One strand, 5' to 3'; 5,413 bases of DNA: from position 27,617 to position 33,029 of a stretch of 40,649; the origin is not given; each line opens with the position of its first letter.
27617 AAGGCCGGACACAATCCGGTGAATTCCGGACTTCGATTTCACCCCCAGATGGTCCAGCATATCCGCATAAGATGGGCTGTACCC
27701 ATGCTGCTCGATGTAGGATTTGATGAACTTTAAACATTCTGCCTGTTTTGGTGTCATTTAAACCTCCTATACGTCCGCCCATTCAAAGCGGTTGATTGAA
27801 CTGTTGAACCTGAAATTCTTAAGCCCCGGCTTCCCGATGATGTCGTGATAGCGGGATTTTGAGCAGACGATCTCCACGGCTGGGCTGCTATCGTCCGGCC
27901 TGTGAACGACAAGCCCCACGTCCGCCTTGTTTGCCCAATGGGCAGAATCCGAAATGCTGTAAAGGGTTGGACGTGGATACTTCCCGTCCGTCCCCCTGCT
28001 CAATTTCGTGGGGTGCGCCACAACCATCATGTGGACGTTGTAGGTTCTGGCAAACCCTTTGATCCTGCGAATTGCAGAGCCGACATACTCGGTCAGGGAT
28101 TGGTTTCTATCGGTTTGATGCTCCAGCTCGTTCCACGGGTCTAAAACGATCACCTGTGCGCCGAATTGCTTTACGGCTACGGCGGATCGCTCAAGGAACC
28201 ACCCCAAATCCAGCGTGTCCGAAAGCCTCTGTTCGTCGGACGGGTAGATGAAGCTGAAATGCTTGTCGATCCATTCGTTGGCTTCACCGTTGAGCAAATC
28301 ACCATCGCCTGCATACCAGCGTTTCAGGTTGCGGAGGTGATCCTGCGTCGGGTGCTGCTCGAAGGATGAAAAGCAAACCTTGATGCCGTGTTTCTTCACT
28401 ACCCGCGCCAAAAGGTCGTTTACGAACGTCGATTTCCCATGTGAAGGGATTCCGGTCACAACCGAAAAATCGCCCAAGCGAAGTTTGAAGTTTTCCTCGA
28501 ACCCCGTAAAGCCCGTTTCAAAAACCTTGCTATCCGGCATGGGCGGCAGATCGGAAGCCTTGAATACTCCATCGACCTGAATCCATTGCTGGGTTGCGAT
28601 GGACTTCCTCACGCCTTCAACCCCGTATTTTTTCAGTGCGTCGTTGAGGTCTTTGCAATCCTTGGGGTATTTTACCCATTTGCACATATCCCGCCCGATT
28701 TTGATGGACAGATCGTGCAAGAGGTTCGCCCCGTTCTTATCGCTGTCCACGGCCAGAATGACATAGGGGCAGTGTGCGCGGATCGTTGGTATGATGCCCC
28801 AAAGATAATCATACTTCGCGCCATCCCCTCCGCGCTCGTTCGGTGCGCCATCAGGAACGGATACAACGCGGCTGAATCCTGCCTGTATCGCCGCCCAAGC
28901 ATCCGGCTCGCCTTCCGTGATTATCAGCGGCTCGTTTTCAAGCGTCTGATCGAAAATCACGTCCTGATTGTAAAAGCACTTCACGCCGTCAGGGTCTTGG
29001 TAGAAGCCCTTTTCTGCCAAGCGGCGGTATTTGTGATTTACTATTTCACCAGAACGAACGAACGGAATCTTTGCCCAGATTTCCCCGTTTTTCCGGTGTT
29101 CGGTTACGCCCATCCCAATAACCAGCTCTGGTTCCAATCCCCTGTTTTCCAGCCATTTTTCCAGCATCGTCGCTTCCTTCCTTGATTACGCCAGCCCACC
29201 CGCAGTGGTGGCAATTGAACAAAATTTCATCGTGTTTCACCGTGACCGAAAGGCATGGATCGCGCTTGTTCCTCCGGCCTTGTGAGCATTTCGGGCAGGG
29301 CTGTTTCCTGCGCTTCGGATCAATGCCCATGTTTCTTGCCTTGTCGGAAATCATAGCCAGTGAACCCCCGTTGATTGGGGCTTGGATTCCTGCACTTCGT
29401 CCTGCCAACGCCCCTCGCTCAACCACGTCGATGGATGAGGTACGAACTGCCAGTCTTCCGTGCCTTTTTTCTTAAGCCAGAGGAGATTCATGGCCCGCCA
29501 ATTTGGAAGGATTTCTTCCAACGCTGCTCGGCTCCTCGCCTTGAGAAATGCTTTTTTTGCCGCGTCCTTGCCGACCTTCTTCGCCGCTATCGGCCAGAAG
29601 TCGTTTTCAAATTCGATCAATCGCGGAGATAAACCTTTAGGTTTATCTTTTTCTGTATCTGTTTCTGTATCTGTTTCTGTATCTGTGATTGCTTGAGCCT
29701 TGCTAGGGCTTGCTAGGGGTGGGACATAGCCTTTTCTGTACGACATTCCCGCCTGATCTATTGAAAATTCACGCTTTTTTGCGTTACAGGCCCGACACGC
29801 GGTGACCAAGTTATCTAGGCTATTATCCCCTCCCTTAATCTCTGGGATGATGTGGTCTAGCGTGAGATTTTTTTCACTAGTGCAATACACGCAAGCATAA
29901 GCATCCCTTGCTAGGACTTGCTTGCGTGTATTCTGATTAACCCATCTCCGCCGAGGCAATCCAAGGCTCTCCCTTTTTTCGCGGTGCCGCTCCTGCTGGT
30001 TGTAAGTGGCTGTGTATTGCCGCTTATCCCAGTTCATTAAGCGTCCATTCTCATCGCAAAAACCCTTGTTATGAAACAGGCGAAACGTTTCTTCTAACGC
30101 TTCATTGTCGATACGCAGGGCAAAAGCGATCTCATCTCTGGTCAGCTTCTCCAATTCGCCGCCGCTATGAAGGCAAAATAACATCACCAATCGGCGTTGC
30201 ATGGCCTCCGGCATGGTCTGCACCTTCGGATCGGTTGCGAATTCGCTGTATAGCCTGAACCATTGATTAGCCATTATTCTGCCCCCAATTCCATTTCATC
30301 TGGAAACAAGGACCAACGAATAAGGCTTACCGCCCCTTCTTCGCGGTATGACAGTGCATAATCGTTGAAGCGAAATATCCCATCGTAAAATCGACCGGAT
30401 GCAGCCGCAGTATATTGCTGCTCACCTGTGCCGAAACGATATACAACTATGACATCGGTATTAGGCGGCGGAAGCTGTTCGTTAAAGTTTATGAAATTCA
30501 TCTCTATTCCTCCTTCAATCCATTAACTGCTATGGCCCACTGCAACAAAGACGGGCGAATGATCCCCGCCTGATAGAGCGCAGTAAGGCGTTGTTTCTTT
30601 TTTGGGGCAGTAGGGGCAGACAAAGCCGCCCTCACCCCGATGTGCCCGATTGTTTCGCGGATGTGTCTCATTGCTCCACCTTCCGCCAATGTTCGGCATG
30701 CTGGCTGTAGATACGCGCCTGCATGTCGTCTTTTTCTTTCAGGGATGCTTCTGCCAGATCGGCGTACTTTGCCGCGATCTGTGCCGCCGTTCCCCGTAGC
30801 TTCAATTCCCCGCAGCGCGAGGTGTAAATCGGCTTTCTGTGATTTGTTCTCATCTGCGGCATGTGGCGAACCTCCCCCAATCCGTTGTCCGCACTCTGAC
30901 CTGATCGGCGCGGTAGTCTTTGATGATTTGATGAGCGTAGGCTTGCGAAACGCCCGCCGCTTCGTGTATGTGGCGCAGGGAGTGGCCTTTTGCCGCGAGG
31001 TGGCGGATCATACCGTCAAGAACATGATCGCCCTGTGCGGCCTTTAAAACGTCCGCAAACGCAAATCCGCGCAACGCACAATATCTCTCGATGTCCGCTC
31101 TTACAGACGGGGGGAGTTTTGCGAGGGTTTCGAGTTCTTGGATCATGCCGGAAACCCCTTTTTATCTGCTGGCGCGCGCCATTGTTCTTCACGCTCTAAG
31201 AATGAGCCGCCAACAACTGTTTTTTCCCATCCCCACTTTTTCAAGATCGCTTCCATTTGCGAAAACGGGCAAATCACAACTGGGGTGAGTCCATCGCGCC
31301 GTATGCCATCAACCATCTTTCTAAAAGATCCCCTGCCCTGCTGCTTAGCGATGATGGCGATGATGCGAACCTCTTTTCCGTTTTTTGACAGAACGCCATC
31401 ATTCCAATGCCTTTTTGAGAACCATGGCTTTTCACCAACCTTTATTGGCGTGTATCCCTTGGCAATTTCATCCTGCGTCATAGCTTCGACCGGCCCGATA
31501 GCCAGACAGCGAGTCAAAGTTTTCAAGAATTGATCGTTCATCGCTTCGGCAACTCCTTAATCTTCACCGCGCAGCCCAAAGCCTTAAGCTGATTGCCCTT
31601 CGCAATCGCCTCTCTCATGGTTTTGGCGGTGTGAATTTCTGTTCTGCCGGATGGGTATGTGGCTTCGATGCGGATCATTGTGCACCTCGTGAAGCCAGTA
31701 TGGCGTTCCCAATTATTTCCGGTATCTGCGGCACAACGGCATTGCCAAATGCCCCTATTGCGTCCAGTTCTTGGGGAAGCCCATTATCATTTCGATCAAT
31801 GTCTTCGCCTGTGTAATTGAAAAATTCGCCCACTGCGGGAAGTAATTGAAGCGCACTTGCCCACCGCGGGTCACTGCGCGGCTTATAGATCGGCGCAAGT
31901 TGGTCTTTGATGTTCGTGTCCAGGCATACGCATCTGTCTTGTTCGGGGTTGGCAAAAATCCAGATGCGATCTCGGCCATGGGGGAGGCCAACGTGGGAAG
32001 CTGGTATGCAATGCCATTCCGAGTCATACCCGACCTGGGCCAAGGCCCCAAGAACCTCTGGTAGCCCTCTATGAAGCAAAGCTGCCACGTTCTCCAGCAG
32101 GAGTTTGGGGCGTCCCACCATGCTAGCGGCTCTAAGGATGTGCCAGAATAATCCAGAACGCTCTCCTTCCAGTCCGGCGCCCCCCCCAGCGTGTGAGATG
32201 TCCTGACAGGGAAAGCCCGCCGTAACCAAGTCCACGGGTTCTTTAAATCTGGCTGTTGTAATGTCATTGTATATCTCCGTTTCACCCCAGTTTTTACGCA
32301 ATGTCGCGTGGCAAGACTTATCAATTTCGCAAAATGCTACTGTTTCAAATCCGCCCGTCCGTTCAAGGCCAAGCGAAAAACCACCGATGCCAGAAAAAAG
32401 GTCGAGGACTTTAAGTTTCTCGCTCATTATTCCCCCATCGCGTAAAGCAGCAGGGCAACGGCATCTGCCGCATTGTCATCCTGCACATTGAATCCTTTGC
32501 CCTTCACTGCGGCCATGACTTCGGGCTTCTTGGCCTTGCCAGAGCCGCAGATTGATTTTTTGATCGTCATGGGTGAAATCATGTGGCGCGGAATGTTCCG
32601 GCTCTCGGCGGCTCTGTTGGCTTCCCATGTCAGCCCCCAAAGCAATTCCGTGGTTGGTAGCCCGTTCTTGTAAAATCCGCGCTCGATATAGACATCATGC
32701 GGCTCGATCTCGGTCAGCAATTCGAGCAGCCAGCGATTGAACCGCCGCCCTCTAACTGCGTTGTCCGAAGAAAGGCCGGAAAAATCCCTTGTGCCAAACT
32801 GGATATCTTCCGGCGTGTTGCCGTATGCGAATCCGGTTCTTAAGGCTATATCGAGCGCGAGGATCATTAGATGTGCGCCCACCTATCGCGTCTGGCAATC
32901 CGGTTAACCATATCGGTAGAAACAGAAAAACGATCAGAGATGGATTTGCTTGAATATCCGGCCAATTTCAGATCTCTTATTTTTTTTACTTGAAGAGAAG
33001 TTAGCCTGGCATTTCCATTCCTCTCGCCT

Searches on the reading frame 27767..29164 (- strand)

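Call 14: search_protein_families(library=phrogs, proteins=[window:27767-29164:-], max_evalue=0.00001)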
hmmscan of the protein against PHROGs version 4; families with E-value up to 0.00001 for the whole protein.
window:27767-29164:- (465 aa): 4 families
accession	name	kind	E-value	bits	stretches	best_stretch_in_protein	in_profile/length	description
phrog_239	-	DNA, RNA and nucleotide metabolism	1.6e-61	210.3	1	3-444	116-582/801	DNA primase/helicase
phrog_5482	-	unknown function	9.8e-25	88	1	224-427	45-253/341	-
phrog_18375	-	DNA, RNA and nucleotide metabolism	3.1e-23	82.9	1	212-447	356-599/644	DNA primase/helicase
phrog_19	-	DNA, RNA and nucleotide metabolism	1.2e-18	68.4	1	210-460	330-578/621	DnaB-like replicative helicase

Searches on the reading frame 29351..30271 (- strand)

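Call 14: search_protein_families(library=phrogs, proteins=[window:29351-30271:-], max_evalue=0.00001)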
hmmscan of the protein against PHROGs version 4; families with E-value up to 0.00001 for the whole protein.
window:29351-30271:- (306 aa): 29 families (the best 25 are shown)
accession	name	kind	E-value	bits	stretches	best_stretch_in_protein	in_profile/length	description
phrog_16726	-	DNA, RNA and nucleotide metabolism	1.3e-18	68.8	1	112-178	81-152/308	HNH endonuclease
phrog_144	-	DNA, RNA and nucleotide metabolism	5.7e-16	59.7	1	68-188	37-152/175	HNH endonuclease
phrog_589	-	DNA, RNA and nucleotide metabolism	6.1e-16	59.7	1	81-166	54-138/179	HNH endonuclease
phrog_2118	-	DNA, RNA and nucleotide metabolism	2.1e-15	58.1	1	97-174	149-229/301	HNH endonuclease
phrog_2214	-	DNA, RNA and nucleotide metabolism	9.7e-15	55.6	1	96-171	165-241/429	HNH endonuclease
phrog_5718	-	DNA, RNA and nucleotide metabolism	1.6e-14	54.8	1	91-181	94-188/394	HNH endonuclease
phrog_7785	-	DNA, RNA and nucleotide metabolism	1.9e-14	54.9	1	91-172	35-117/147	HNH endonuclease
phrog_270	-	DNA, RNA and nucleotide metabolism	3.9e-14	53.8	1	196-301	154-258/383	replication initiation protein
phrog_1271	-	DNA, RNA and nucleotide metabolism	6.4e-14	53.1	1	86-172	229-321/361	HNH endonuclease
phrog_8660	-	DNA, RNA and nucleotide metabolism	1.1e-13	52.7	1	60-168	58-178/196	HNH endonuclease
phrog_14314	-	DNA, RNA and nucleotide metabolism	1.4e-13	52.8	1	113-173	5-68/252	HNH endonuclease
phrog_9327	-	DNA, RNA and nucleotide metabolism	1.5e-13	52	1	199-297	153-246/276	primosomal protein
phrog_6050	-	DNA, RNA and nucleotide metabolism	2.1e-13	50.8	1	91-170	279-361/402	HNH endonuclease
phrog_9474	-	DNA, RNA and nucleotide metabolism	3.8e-13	50.6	1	207-300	168-256/288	replication initiation protein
phrog_333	-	DNA, RNA and nucleotide metabolism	1.8e-11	45.4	1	109-168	20-80/138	HNH endonuclease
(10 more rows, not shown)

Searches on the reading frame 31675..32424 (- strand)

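Call 15: search_protein_families(library=phrogs, proteins=[window:31675-32424:-], max_evalue=0.00001)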
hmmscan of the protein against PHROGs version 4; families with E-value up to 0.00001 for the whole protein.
window:31675-32424:- (249 aa): 5 families
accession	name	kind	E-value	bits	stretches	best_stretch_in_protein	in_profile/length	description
phrog_363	-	other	6.7e-59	200.6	1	2-244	52-314/327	DNA methyltransferase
phrog_116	-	other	6.9e-52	177.8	1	2-161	206-374/779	DNA methyltransferase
phrog_29583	-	other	2e-17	64.1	1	55-158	67-188/468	DNA methyltransferase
phrog_5999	-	other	4.1e-16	59.9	1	4-96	3-103/109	DNA methyltransferase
phrog_32758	-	other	4.1e-12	47.1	1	123-164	7-48/154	DNA methyltransferase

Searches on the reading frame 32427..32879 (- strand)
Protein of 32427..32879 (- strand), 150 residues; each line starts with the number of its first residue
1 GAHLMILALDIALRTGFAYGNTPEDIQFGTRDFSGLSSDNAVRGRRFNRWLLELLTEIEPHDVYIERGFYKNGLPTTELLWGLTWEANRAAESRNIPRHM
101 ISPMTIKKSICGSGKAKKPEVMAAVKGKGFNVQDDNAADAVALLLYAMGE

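Call 15: search_protein_families(library=phrogs, proteins=[window:32427-32879:-], max_evalue=0.00001)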
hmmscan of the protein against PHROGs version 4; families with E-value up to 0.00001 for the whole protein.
window:32427-32879:- (150 aa): 2 families
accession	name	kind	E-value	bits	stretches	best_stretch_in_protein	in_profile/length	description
phrog_159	-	DNA, RNA and nucleotide metabolism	7.5e-26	91.9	1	5-148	89-247/330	RuvC-like Holliday junction resolvase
phrog_18320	-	unknown function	3.4e-06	27.9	1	89-148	51-122/137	-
